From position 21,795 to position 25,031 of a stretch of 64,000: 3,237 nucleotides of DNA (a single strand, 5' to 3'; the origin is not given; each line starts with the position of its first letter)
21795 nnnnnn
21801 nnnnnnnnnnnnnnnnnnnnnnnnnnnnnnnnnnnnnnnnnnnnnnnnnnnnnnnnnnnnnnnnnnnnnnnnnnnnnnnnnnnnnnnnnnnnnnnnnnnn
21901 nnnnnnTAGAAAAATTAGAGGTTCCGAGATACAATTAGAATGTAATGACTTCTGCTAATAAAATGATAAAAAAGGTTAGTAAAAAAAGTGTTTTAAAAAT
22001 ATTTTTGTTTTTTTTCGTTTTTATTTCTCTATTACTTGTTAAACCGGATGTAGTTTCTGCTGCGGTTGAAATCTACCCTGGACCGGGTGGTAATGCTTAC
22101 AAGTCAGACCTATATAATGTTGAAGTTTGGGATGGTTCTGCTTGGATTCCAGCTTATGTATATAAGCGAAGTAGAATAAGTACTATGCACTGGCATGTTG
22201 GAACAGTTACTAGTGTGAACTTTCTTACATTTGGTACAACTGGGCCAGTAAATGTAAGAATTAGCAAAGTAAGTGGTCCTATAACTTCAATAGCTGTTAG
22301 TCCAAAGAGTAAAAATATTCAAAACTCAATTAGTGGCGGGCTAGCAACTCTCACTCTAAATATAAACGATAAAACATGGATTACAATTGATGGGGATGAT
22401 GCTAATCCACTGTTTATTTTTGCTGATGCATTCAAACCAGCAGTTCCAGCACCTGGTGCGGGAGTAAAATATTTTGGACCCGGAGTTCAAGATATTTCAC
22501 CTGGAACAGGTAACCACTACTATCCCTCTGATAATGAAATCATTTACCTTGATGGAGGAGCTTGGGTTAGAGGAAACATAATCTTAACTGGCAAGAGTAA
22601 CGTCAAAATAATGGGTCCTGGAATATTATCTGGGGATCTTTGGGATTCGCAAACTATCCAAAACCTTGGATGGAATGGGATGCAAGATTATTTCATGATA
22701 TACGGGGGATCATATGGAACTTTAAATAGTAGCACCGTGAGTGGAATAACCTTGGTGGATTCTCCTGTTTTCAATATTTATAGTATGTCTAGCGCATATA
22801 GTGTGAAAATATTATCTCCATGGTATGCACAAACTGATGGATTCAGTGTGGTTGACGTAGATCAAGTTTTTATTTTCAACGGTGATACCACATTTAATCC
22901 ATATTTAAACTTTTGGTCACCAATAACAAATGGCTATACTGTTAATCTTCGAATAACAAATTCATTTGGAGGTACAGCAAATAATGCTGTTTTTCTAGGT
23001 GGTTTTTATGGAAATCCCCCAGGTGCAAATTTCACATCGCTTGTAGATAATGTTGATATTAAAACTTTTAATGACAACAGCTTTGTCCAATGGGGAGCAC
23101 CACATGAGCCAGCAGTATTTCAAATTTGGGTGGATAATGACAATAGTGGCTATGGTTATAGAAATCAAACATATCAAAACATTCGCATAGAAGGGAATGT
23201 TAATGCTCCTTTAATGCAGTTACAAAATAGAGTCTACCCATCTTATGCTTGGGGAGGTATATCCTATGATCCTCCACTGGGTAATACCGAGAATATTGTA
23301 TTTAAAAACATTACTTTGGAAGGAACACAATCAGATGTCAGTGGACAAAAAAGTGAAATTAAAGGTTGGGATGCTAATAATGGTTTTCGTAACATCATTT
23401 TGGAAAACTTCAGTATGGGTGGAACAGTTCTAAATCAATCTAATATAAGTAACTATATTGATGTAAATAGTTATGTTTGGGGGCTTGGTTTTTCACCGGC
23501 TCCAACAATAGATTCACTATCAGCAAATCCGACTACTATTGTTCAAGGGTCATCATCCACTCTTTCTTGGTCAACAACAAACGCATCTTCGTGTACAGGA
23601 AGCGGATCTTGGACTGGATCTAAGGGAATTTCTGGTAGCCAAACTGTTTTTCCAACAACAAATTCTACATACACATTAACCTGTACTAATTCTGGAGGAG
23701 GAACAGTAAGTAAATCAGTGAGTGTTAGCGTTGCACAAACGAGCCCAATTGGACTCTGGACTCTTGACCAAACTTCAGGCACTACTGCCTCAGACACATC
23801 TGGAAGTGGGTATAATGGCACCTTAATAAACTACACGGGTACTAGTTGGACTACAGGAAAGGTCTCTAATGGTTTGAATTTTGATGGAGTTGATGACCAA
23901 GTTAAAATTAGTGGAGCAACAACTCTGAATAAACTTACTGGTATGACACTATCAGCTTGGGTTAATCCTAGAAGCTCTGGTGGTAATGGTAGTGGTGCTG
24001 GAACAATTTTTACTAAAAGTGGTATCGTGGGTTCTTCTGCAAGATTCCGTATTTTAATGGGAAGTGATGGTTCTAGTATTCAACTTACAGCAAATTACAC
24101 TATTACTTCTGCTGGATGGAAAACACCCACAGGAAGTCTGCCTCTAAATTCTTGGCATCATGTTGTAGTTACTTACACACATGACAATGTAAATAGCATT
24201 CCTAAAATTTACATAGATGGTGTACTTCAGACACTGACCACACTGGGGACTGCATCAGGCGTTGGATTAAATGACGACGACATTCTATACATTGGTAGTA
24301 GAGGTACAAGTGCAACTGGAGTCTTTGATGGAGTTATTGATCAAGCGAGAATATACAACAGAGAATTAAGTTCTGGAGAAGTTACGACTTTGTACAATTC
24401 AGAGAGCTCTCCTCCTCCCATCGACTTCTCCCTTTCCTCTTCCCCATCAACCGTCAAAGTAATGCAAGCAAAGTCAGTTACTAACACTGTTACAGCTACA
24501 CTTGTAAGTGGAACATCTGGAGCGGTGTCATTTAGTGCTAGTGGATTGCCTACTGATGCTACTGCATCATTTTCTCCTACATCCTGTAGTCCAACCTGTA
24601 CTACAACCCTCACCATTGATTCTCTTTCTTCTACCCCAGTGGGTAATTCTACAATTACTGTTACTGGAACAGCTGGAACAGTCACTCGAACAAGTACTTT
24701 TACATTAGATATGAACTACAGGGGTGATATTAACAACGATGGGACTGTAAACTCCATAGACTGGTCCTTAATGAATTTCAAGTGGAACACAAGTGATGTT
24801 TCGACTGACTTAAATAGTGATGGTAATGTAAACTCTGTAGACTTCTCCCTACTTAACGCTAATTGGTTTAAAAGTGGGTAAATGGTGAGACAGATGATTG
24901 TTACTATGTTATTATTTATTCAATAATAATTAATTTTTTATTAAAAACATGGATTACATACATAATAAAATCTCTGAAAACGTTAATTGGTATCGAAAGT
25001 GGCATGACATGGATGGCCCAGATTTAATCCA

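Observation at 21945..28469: Cellulosome-like cohesin-dockerin scaffold cluster in a reduced, CPR-like genome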

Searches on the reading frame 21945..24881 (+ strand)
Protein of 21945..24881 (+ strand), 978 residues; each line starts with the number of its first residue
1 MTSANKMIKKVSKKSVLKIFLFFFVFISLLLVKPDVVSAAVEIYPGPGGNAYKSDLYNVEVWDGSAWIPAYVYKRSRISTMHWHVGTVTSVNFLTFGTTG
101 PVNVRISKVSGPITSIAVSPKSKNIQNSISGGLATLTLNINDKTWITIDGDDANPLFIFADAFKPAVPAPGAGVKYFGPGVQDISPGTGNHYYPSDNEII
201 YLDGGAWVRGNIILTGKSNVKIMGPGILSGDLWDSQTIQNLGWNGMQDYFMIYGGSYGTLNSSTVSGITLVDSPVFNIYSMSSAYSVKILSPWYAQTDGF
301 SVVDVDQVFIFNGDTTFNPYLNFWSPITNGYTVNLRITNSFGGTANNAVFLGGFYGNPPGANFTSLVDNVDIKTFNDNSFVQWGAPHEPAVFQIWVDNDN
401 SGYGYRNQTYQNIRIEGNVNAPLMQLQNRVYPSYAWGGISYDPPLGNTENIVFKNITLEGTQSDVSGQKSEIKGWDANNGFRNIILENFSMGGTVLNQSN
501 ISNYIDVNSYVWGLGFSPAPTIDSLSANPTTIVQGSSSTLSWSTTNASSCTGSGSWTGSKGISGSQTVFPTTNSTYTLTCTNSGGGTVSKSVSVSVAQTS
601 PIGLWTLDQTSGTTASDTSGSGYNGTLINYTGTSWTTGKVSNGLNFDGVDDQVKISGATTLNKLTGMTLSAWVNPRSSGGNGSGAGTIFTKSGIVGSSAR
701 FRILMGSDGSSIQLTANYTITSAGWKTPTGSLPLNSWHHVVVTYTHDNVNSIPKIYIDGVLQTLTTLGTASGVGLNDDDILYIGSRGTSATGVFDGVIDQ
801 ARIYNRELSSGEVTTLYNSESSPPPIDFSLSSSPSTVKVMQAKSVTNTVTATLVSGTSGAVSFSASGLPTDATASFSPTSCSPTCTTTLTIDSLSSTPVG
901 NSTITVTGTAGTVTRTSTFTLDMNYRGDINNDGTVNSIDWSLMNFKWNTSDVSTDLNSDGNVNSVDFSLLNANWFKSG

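Call 4: search_protein_families(library=pfam, proteins=[window:21945-24881:+], max_evalue=1)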
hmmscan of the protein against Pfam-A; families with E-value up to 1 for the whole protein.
window:21945-24881:+ (978 aa): 4 families
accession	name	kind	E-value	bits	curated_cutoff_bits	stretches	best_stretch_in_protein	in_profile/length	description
PF13385.13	Laminin_G_3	-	1.6e-22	80.7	27.6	1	647-813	1-150/151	Concanavalin A-like lectin/glucanases superfamily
PF00404.24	Dockerin_1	-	4.1e-08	33.7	22.9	1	927-971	2-53/57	Dockerin type I domain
PF02210.31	Laminin_G_2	-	0.021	15.7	22.9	1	713-803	31-123/126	Laminin G domain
PF24528.1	Ig_ADGRF3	-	0.032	14.9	27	1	538-596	33-90/91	Adhesion G-protein coupled receptor F3-like, Ig-like domain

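Call 5: search_protein_families(library=ncbifam, proteins=[window:21945-24881:+], max_evalue=1)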
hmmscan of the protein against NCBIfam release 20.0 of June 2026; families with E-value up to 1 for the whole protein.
window:21945-24881:+ (978 aa): 2 families
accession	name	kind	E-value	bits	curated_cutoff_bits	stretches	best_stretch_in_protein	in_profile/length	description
NF052521.1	TafC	equivalog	4.4e-13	49.1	410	1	587-819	135-362/373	TafC family fimbrial protein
NF058595.1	invert_tail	domain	0.012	15.9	37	1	880-922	71-111/113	lipo-invert putative C-terminal anchoring domain-containing protein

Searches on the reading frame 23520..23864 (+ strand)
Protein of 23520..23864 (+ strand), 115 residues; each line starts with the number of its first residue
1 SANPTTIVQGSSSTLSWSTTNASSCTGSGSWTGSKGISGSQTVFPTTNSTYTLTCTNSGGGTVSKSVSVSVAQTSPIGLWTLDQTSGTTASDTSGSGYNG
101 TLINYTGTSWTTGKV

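Call 54: search_protein_families(library=pfam, proteins=[window:23520-23864:+], max_evalue=1)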
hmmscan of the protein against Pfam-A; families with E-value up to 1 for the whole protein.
window:23520-23864:+ (115 aa): 1 family
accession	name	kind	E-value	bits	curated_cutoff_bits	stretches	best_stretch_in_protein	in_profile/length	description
PF24528.1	Ig_ADGRF3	-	0.00098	19.7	27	1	13-71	33-90/91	Adhesion G-protein coupled receptor F3-like, Ig-like domain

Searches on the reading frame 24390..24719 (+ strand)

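Call 54: search_protein_families(library=pfam, proteins=[window:24390-24719:+], max_evalue=1)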
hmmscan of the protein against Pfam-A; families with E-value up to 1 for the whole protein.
window:24390-24719:+ (110 aa): 2 families
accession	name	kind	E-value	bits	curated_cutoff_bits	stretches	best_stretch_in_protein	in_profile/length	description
PF19410.4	DUF5980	-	0.058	14.3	27.1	1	39-108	18-93/97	Family of unknown function (DUF5980)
PF18207.7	LIFR_N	-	0.17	12.6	24.1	1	62-107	36-78/79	Leukemia inhibitory factor receptor N-terminal domain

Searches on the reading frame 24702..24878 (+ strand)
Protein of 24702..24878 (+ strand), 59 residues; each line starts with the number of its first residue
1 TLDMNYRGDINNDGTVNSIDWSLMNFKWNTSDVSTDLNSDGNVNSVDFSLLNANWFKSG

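Call 54: search_protein_families(library=pfam, proteins=[window:24702-24878:+], max_evalue=1)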
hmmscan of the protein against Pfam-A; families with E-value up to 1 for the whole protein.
window:24702-24878:+ (59 aa): 3 families
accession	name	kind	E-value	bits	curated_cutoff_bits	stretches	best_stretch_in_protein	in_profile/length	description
PF00404.24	Dockerin_1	-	4.8e-10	39.9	22.9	1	8-52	2-53/57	Dockerin type I domain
PF00036.39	EF-hand_1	-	0.16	12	25.4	0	9-18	10-19/29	EF hand domain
PF13202.12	EF-hand_5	-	0.71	9.9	25.9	0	9-18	9-18/25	EF hand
